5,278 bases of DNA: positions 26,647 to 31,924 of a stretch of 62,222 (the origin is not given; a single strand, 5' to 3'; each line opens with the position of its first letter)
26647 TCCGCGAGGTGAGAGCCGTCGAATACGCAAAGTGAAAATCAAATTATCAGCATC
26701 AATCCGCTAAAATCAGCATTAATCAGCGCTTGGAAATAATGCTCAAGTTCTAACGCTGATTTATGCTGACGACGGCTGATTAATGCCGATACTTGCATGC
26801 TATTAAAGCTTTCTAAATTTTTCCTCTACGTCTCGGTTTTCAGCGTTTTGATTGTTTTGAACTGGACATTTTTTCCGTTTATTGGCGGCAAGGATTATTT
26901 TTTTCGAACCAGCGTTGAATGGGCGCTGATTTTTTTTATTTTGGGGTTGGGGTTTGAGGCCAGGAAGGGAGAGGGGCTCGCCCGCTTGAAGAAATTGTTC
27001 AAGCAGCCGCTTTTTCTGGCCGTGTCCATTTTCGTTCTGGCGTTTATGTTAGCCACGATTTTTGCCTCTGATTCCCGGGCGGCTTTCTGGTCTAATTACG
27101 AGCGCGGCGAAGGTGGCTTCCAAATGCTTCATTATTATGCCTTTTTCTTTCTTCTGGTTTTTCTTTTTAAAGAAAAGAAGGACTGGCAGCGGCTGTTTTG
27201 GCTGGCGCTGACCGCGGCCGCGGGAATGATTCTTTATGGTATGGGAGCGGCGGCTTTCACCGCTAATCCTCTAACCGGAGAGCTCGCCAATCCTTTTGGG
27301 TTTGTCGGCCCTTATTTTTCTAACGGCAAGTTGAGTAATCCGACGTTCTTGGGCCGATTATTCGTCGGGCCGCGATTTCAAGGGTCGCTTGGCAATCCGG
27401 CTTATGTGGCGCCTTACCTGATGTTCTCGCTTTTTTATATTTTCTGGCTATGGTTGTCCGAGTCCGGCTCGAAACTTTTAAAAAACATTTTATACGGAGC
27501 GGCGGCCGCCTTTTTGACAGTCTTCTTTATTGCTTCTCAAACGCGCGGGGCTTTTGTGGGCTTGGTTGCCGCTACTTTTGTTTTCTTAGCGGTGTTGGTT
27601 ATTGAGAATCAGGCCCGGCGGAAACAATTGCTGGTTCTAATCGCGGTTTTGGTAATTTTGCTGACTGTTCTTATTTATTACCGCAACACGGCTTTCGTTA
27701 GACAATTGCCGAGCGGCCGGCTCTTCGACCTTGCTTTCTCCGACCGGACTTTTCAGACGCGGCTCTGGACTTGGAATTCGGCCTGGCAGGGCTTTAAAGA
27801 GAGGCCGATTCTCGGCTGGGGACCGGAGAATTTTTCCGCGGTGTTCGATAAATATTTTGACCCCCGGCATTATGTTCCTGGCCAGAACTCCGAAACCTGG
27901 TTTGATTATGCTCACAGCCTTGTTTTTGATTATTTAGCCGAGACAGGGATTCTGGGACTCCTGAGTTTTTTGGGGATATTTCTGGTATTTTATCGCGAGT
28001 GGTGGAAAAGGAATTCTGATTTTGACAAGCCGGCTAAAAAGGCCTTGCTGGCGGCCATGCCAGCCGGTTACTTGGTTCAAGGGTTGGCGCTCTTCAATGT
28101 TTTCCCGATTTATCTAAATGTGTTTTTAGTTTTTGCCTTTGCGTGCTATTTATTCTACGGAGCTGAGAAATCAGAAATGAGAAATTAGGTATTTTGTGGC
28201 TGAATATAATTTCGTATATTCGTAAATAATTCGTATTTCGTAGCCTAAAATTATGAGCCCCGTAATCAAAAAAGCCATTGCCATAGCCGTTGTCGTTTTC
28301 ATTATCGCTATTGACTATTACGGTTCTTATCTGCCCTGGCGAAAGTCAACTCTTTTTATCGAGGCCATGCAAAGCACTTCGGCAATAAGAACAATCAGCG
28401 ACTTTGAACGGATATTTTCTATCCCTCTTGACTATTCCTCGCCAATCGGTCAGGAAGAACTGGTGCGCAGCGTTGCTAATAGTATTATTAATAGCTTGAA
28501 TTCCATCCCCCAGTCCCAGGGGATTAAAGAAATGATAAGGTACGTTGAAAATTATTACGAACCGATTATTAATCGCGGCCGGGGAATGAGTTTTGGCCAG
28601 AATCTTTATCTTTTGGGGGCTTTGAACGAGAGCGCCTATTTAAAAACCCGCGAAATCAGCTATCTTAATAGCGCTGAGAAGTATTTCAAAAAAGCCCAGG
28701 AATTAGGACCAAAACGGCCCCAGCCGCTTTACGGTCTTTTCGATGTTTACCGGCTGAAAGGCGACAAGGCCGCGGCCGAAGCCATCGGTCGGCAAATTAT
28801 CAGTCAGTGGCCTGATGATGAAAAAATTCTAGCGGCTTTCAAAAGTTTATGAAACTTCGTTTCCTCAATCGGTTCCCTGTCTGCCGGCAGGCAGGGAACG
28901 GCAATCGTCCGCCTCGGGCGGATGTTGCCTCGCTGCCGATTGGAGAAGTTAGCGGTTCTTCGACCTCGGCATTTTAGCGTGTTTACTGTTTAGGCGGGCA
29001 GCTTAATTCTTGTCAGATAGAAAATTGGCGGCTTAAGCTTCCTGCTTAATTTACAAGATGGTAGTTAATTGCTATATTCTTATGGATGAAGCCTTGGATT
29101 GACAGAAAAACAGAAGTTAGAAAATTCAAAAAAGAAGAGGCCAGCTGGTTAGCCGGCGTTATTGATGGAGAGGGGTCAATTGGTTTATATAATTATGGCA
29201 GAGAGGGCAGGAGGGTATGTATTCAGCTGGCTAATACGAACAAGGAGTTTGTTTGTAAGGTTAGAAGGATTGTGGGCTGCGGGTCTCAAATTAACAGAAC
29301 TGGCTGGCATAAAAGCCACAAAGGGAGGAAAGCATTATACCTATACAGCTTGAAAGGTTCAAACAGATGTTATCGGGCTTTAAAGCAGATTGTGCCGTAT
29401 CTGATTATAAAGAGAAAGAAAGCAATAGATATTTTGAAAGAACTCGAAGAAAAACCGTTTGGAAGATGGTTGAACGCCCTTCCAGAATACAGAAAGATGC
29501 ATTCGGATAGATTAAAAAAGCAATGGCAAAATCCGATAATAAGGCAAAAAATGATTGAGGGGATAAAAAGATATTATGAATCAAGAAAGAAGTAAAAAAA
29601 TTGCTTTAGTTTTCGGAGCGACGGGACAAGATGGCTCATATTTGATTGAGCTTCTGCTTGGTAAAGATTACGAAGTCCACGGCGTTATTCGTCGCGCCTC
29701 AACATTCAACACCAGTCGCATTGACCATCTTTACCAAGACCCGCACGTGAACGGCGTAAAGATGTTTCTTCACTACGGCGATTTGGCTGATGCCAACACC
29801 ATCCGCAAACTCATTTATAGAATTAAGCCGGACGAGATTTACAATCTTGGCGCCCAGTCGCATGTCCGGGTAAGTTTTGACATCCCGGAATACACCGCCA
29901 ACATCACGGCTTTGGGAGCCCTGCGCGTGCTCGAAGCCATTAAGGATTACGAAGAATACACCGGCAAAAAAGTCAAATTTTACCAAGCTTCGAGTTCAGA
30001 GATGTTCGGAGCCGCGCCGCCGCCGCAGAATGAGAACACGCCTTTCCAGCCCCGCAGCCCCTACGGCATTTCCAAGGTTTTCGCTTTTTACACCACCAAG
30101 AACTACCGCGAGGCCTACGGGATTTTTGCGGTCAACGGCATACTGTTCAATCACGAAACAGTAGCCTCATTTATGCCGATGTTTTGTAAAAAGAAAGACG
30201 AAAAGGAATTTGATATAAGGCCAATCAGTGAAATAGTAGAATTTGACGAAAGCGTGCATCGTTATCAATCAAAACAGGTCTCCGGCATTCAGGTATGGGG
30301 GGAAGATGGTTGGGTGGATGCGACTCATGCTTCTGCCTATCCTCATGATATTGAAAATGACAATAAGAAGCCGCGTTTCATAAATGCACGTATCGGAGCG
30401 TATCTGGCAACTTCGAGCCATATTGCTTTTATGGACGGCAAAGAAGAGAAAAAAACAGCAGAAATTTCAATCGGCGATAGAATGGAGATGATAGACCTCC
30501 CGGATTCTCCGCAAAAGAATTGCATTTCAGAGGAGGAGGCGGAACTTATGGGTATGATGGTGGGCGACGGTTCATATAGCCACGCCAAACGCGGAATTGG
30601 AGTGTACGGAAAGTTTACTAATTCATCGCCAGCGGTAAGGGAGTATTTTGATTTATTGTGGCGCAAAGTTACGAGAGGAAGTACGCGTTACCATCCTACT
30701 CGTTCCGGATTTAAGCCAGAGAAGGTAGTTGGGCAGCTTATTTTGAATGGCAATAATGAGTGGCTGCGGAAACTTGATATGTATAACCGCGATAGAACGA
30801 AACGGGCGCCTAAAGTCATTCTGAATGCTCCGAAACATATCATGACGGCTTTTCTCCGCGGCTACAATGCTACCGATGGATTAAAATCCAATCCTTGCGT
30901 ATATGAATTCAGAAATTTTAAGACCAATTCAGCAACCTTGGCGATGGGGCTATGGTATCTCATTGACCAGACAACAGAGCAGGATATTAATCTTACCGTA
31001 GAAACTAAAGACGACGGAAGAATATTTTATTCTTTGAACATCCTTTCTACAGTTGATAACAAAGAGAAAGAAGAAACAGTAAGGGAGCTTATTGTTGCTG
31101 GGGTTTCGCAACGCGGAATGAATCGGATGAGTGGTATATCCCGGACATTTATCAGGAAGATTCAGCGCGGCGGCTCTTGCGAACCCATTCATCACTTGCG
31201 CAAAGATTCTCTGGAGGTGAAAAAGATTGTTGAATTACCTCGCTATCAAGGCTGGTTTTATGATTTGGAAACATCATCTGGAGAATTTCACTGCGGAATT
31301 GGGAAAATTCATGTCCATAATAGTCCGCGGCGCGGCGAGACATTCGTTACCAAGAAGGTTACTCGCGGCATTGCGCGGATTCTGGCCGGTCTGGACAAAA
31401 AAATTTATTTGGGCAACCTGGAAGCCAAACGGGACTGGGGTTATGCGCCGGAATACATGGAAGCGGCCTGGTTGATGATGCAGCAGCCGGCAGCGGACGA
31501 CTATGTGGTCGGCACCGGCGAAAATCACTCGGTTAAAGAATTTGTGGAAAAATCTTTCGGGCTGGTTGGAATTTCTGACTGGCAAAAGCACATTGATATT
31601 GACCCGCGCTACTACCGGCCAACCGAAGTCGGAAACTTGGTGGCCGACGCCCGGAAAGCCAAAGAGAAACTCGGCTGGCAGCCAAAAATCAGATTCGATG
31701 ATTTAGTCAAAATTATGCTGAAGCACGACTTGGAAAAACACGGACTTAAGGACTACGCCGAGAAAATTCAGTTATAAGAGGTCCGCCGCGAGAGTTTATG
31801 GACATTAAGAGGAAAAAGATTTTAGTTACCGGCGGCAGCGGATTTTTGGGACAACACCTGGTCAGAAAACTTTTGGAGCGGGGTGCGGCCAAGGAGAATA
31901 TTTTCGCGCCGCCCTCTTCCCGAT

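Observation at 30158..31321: Intein in GDP-mannose 4,6-dehydratase that begins with threonine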

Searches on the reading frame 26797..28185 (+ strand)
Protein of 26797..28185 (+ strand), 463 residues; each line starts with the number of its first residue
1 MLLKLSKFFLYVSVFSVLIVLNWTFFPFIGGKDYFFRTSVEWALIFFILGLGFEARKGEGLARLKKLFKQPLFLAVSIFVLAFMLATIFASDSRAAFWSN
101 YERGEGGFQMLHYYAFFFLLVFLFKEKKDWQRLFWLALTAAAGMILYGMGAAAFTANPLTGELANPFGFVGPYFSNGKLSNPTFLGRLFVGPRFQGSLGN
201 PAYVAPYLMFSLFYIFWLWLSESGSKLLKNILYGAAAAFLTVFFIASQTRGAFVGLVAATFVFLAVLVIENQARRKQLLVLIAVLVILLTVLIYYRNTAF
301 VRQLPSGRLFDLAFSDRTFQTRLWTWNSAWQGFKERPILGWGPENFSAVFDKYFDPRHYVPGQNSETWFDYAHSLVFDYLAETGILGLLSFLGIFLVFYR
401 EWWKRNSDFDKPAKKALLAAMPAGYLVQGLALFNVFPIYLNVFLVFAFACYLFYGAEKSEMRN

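Call 49: search_protein_families(library=pfam, proteins=[window:26797-28185:+], max_evalue=0.00001)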
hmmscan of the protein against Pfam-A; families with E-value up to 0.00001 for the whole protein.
window:26797-28185:+ (463 aa): 1 family
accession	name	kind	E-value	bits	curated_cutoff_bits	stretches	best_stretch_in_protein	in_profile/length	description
PF04932.20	Wzy_C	-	3e-22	79.5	31.7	1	236-392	2-149/149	O-Antigen ligase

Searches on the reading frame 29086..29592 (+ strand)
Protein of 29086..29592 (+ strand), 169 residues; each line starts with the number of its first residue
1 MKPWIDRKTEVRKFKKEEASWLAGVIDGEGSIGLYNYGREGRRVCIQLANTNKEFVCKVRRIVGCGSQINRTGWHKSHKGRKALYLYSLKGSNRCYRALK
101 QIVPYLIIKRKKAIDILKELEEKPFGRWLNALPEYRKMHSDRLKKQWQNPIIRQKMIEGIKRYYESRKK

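Call 3: search_protein_families(library=pfam, proteins=[window:29086-29592:+], max_evalue=0.1)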
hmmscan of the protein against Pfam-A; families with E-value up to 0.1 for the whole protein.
window:29086-29592:+ (169 aa): 2 families
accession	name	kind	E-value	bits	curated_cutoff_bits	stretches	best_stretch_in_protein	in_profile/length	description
PF14528.11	LAGLIDADG_3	-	0.00022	21.9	22.5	1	18-99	3-77/82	LAGLIDADG-like domain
PF00961.24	LAGLIDADG_1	-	0.058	14.7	23.1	0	22-72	1-59/102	LAGLIDADG endonuclease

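Call 71: search_protein_families(library=ncbifam, proteins=[window:29086-29592:+], max_evalue=0.00001)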
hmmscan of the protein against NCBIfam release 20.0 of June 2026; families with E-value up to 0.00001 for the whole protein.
window:29086-29592:+ (169 aa): 0 families

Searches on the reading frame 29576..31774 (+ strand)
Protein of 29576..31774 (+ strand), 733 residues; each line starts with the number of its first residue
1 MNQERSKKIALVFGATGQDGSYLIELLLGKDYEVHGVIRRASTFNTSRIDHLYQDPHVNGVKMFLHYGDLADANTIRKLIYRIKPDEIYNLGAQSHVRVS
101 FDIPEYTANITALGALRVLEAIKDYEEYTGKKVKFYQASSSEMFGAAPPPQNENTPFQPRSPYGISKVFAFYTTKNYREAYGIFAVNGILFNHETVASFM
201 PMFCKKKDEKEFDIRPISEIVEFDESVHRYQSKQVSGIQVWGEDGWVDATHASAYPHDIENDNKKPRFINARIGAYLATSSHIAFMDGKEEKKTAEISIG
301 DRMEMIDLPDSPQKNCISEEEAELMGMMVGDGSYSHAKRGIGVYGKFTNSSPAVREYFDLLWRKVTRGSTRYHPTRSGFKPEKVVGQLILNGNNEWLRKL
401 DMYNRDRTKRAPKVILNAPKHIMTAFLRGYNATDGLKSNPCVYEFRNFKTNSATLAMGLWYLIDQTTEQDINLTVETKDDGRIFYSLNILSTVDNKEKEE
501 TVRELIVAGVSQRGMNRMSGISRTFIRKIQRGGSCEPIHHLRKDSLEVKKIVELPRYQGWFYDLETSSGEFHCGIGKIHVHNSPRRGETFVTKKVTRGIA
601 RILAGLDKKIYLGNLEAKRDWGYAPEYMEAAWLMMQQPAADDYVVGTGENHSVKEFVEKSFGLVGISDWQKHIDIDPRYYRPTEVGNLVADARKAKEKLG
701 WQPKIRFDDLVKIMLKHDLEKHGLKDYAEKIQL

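Call 3: search_protein_families(library=pfam, proteins=[window:29576-31774:+], max_evalue=0.1)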
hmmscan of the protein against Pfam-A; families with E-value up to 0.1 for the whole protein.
window:29576-31774:+ (733 aa): 6 families
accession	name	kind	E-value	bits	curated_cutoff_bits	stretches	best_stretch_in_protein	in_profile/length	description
PF16363.11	GDP_Man_Dehyd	-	9.4e-129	430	27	2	11-196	1-186/332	GDP-mannose 4,6 dehydratase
PF01370.27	Epimerase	-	2.4e-61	207.6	20.9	2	10-194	1-173/240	NAD dependent epimerase/dehydratase family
PF04321.23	RmlD_sub_bind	-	3.4e-06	26.8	27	1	11-187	4-149/287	RmlD substrate binding domain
PF05368.20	NmrA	-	0.00082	19.5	27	1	7-80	2-67/298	NmrA-like family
PF14528.11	LAGLIDADG_3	-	0.0012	19.4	22.5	0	321-383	4-64/82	LAGLIDADG-like domain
PF02719.21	Polysacc_synt_2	-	0.019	14.6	20.2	1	11-124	2-117/293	Polysaccharide biosynthesis protein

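Call 4: search_protein_families(library=ncbifam, proteins=[window:29576-31774:+], max_evalue=0.1)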
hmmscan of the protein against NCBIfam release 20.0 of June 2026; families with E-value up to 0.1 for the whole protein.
window:29576-31774:+ (733 aa): 13 families
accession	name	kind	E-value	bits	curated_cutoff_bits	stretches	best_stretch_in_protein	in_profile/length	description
TIGR01472.1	gmd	equivalog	5e-149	496.1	415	2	8-195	1-187/342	GDP-mannose 4,6-dehydratase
TIGR01181.1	dTDP_gluc_dehyt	equivalog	6.5e-25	87.9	365.1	2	11-184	3-172/321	dTDP-glucose 4,6-dehydratase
TIGR04180.1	EDH_00030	hypoth_equivalog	1.1e-20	73.9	475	2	11-182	2-164/297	NAD-dependent 4,6-dehydratase LegB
TIGR01179.1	galE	equivalog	4e-18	65.3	262.3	2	11-176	3-158/332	UDP-glucose 4-epimerase GalE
TIGR02622.1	CDP_4_6_dhtase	equivalog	2.3e-17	63.2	278.45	2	7-127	4-120/352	CDP-glucose 4,6-dehydratase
NF007490.0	PRK10084.1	subfamily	9.5e-10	38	649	1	66-186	55-190/361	dTDP-glucose 4,6-dehydratase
NF007582.0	PRK10217.1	equivalog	6.6e-09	35.3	698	1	65-184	55-181/355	dTDP-glucose 4,6-dehydratase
NF043036.1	ErythonDh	equivalog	2.6e-06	26.9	325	1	11-177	4-163/321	D-erythronate dehydrogenase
NF005852.0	PRK07773.1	equivalog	3.6e-06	25.6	780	1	277-436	464-625/886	replicative DNA helicase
TIGR01214.1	rmlD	equivalog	0.00087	18.5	224.05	1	11-209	3-169/285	dTDP-4-dehydrorhamnose reductase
NF041015.1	UDPsulfquin_syn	equivalog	0.0018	17.3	575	1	59-126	64-134/384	UDP-sulfoquinovose synthase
NF052578.1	StrlDmthSdmBMthl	equivalog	0.013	15.2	600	1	10-123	3-101/328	sterol demethylase protein SdmB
NF011418.0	PRK14845.1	equivalog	0.082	10.6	756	0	395-436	202-243/1049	translation initiation factor IF-2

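Call 29: find_encoding_contigs(protein=window:29576-31774:+, flank=3000, max_places=3)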
Protein window:29576-31774:+ (733 aa): 3 contigs read that carry it; 2 places shown.
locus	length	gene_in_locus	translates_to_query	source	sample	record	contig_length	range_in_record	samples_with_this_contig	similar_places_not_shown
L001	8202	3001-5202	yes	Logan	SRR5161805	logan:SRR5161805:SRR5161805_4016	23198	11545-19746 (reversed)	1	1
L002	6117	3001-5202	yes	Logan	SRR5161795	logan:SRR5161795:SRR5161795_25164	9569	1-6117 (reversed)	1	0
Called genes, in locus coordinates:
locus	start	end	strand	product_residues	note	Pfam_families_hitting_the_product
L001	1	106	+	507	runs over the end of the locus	PF12072:RNase_Y_N, PF00013:KH_1 (weak), PF01966:HD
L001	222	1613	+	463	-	PF04932:Wzy_C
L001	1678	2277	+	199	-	-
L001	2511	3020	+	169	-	-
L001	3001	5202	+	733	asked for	PF01370:Epimerase, PF04321:RmlD_sub_bind (weak), PF16363:GDP_Man_Dehyd, PF01370:Epimerase, PF16363:GDP_Man_Dehyd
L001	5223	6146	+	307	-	PF01073:3Beta_HSD (faint), PF01370:Epimerase, PF02719:Polysacc_synt_2 (faint), PF13460:NAD_binding_10 (faint), PF16363:GDP_Man_Dehyd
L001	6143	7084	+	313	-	PF01370:Epimerase, PF02719:Polysacc_synt_2 (faint), PF01073:3Beta_HSD, PF16363:GDP_Man_Dehyd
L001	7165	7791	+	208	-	PF00702:Hydrolase, PF12710:HAD (faint), PF13419:HAD_2, PF13242:Hydrolase_like (faint)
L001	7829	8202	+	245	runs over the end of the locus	PF00483:NTP_transferase, PF12804:NTP_transf_3 (weak)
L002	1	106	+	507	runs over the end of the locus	PF12072:RNase_Y_N, PF00013:KH_1 (weak), PF01966:HD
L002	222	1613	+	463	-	PF04932:Wzy_C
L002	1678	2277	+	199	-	-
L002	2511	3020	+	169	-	-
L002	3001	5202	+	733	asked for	PF01370:Epimerase, PF04321:RmlD_sub_bind (weak), PF16363:GDP_Man_Dehyd, PF01370:Epimerase, PF16363:GDP_Man_Dehyd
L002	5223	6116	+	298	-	?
